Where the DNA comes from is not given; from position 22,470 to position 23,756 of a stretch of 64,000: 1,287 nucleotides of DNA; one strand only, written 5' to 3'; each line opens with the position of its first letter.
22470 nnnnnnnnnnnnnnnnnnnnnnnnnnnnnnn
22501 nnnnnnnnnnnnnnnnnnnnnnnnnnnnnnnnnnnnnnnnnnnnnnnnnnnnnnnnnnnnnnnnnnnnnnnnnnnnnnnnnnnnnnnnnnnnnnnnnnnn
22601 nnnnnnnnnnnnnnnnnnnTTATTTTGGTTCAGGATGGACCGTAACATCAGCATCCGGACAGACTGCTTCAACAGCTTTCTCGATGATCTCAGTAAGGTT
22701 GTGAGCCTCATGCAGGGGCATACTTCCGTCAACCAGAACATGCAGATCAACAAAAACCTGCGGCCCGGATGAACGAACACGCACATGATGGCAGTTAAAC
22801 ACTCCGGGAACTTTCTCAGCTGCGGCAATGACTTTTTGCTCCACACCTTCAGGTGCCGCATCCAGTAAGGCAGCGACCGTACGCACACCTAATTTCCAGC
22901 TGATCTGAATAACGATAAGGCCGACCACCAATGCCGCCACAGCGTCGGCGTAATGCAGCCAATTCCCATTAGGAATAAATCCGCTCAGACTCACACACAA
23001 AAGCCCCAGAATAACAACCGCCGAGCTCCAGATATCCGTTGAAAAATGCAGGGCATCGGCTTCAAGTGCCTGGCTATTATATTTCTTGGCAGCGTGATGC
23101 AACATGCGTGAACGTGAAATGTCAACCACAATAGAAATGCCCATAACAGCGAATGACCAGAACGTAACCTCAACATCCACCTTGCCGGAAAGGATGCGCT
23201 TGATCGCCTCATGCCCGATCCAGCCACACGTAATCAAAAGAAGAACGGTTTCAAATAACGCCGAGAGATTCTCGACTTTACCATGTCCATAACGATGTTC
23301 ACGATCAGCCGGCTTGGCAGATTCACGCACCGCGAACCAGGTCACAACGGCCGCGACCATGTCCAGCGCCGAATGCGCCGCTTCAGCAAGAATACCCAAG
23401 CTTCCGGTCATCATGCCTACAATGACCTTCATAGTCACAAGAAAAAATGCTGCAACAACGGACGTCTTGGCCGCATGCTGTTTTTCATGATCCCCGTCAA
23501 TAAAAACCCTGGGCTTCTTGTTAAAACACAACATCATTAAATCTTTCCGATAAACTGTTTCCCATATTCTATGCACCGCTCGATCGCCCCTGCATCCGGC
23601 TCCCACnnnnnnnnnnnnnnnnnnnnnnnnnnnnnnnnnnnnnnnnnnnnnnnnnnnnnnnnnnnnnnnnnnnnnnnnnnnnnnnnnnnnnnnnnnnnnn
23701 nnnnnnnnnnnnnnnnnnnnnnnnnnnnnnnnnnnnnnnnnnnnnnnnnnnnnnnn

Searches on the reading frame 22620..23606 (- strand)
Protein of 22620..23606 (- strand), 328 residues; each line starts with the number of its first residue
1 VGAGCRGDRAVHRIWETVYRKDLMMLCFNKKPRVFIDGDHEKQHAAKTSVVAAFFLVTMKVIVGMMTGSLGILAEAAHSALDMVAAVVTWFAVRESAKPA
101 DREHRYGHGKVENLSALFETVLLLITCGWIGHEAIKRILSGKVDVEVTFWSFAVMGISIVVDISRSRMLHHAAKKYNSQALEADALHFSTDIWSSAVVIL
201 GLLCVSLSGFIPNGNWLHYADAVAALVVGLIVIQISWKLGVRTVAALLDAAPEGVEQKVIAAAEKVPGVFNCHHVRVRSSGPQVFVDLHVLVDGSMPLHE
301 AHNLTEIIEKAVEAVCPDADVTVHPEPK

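Call 59: search_protein_families(library=pfam, proteins=[window:22620-23606:-], max_evalue=0.001)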
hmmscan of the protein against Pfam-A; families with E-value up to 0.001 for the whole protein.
window:22620-23606:- (328 aa): 2 families
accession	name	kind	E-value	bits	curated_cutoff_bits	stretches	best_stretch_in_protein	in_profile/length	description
PF01545.26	Cation_efflux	-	2.8e-43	148.4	26.6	1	48-248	3-198/198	Cation efflux family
PF16916.11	ZT_dimer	-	5.5e-23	81.2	26.7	1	253-327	3-77/78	Dimerisation domain of Zinc Transporter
